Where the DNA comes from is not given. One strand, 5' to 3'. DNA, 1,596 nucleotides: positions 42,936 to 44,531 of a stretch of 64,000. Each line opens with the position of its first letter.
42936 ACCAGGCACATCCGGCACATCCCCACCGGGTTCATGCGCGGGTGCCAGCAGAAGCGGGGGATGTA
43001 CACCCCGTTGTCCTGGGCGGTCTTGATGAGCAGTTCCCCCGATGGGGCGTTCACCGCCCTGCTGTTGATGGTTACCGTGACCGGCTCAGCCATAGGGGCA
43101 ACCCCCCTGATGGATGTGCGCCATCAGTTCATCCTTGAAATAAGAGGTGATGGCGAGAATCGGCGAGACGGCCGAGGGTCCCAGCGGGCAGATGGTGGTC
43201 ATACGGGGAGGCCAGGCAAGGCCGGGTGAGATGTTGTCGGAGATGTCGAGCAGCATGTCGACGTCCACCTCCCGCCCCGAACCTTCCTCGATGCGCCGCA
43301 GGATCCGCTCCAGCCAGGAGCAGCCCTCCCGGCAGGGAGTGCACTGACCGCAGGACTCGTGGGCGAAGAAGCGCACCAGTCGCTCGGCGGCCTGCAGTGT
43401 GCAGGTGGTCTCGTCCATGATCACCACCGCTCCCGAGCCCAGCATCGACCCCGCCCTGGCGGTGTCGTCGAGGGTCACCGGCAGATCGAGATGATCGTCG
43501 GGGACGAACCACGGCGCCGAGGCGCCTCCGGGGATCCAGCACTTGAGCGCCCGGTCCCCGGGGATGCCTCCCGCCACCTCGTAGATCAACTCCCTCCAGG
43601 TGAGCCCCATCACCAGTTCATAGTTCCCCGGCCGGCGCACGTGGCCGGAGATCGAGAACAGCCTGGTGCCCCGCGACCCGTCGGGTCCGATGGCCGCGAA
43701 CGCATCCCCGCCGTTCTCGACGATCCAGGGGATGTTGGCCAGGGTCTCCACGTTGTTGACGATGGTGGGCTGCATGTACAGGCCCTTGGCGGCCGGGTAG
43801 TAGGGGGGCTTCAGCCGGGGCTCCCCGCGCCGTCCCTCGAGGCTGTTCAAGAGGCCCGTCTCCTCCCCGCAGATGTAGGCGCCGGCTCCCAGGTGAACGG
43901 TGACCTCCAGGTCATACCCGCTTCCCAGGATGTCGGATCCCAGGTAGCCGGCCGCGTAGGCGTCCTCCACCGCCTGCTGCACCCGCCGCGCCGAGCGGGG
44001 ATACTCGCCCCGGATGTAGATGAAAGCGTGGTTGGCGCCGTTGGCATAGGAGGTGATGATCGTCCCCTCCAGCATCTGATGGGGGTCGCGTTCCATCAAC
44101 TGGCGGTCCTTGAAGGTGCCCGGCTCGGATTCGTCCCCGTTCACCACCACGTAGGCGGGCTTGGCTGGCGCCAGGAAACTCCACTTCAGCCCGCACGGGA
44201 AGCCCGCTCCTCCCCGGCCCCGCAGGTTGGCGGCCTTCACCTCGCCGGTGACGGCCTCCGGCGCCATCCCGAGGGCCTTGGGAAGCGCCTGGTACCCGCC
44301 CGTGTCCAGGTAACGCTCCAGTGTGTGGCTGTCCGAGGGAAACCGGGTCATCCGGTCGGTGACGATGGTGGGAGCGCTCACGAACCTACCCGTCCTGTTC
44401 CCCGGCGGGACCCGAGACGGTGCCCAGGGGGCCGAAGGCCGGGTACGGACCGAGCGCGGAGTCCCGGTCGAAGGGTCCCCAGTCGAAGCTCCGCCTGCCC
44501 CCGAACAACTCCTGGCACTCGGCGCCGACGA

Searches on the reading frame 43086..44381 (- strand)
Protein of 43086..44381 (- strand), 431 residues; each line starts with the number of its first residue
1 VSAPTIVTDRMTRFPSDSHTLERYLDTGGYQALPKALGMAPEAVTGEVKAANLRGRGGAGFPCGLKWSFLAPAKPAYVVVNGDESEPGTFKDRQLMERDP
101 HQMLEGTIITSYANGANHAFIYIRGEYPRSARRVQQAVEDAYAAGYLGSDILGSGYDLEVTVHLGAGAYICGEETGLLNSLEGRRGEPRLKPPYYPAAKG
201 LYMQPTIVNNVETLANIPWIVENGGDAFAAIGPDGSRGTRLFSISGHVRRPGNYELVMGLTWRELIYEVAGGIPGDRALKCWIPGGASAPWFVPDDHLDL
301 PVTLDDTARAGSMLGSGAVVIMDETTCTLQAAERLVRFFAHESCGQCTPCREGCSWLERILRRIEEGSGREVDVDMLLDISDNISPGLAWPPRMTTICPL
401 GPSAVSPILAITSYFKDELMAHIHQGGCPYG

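Call 39: search_protein_families(library=pfam, proteins=[window:43086-44381:-], max_evalue=0.00001)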
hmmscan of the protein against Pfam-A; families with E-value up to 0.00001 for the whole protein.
window:43086-44381:- (431 aa): 4 families
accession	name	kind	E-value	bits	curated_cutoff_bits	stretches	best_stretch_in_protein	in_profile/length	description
PF01512.22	Complex1_51K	-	3.5e-50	170.2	31.2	1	48-218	1-149/150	Nuo51 FMN-binding domain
PF10589.14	NADH_4Fe-4S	-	3.5e-26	91.4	23.5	1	331-422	2-85/85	NADH-ubiquinone oxidoreductase-F iron-sulfur binding region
PF10531.15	SLBB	-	2.4e-07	30.9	27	1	242-277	2-37/55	SLBB domain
PF22461.2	SLBB_2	-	8.7e-06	26.2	27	0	241-286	2-48/79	SLBB domain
